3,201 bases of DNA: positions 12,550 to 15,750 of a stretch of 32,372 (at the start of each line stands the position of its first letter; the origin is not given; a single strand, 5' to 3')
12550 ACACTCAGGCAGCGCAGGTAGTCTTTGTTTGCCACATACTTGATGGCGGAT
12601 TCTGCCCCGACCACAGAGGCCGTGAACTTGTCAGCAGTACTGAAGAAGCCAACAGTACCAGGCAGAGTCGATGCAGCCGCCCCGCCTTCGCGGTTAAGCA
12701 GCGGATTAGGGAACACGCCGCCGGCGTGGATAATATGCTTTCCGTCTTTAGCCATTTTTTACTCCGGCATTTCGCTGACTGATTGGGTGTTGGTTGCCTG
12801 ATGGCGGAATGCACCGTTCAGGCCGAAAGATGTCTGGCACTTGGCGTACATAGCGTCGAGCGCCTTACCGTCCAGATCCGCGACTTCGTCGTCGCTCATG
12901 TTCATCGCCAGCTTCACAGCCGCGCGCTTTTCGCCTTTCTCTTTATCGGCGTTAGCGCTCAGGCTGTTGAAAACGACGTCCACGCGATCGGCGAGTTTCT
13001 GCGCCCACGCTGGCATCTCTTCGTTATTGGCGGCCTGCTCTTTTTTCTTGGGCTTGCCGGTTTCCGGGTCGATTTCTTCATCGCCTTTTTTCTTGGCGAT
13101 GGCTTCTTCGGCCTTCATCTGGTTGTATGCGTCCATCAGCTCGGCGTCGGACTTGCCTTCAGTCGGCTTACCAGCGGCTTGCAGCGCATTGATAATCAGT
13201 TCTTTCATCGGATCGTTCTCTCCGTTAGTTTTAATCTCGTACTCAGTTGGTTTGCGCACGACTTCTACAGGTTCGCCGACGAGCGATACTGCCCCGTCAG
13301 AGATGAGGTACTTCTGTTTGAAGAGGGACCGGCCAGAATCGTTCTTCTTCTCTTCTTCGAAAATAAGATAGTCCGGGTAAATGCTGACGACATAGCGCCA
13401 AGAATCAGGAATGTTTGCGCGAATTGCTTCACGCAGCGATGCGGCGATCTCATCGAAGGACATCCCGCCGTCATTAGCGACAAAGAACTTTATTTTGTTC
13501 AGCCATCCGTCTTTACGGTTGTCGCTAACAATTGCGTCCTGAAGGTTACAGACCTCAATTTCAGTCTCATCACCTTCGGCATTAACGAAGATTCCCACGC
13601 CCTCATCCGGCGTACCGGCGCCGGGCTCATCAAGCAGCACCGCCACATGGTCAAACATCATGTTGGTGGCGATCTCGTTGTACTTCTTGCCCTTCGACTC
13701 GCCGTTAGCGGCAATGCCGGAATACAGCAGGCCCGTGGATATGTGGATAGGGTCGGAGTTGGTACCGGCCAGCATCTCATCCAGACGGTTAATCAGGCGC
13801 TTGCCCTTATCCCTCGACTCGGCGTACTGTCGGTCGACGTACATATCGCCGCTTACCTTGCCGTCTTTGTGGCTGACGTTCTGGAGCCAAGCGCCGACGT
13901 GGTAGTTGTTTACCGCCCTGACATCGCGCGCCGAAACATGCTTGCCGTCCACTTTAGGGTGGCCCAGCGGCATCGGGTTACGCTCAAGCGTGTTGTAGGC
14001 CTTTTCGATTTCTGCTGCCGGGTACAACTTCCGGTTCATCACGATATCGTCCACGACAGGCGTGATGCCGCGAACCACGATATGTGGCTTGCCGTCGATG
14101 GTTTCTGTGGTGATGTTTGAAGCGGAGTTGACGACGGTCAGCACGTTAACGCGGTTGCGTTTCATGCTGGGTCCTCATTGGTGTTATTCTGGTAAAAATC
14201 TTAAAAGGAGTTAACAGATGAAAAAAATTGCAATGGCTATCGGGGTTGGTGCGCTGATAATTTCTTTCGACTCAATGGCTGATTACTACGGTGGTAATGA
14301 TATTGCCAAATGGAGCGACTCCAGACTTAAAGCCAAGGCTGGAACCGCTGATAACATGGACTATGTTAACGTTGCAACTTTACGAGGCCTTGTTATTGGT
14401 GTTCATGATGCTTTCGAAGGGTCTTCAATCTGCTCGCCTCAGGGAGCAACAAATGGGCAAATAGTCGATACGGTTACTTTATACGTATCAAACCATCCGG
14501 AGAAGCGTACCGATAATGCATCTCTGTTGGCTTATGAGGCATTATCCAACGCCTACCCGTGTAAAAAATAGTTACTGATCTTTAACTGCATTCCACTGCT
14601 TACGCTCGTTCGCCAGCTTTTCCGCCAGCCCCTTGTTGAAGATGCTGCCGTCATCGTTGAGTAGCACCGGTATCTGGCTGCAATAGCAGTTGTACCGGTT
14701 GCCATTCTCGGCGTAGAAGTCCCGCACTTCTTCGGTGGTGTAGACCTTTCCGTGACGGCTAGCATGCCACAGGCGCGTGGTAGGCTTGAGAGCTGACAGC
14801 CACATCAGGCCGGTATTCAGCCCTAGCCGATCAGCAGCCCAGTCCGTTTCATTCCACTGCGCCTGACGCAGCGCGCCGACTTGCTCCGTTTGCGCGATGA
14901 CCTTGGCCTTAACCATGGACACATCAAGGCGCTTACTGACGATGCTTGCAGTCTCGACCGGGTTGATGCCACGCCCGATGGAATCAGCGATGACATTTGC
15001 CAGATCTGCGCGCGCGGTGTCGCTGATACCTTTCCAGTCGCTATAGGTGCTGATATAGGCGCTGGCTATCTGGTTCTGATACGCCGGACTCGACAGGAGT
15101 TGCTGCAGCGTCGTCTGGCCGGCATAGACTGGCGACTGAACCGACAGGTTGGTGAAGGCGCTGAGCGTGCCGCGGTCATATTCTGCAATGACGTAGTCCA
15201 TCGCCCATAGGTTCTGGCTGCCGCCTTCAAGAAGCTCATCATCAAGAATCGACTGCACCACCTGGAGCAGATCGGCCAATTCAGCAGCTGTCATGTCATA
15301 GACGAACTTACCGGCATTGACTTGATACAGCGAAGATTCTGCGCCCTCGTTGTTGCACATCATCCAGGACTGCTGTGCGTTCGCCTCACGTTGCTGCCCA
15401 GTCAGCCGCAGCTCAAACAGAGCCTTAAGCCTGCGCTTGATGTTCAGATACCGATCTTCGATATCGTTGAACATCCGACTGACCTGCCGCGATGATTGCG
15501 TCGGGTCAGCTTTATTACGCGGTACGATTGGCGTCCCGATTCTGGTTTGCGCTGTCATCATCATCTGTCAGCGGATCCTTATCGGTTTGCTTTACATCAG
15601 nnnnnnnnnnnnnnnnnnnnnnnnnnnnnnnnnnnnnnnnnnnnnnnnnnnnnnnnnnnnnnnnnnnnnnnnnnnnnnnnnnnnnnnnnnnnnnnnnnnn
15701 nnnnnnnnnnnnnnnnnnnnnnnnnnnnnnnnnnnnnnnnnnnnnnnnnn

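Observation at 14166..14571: Secreted small protein encoded antisense inside the head morphogenesis module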

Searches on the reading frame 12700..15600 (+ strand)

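Call 28: search_protein_families(library=pfam, proteins=[L002:2784-3140:+, L002:3328-3975:-, L003:3018-3533:-], max_evalue=0.1)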
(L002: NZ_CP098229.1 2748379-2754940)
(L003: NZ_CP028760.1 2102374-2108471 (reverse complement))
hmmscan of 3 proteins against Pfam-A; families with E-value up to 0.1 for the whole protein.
L002:2784-3140:+ (118 aa): 1 family
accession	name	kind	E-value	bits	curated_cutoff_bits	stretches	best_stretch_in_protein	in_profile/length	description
PF18602.6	Rap1a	-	6e-19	68.8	27.7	1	47-116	16-90/90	Rap1a immunity proteins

L002:3328-3975:- (215 aa): 0 families

L003:3018-3533:- (171 aa): 0 families

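Call 60: search_protein_families(library=phrogs, proteins=[L002:3328-3975:-, L003:3018-3533:-, L002:2784-3140:+], max_evalue=0.01)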
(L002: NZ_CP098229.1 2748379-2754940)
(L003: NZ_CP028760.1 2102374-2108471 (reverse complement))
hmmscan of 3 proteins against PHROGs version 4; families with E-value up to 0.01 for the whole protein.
L002:3328-3975:- (215 aa): 0 families

L003:3018-3533:- (171 aa): 1 family
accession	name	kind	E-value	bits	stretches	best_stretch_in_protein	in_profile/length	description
phrog_17948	-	unknown function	3.4e-30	106.4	1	11-170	5-167/185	-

L002:2784-3140:+ (118 aa): 1 family
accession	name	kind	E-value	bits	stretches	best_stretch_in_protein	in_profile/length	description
phrog_3870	-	unknown function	8.8e-19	68.7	1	8-118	7-112/115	-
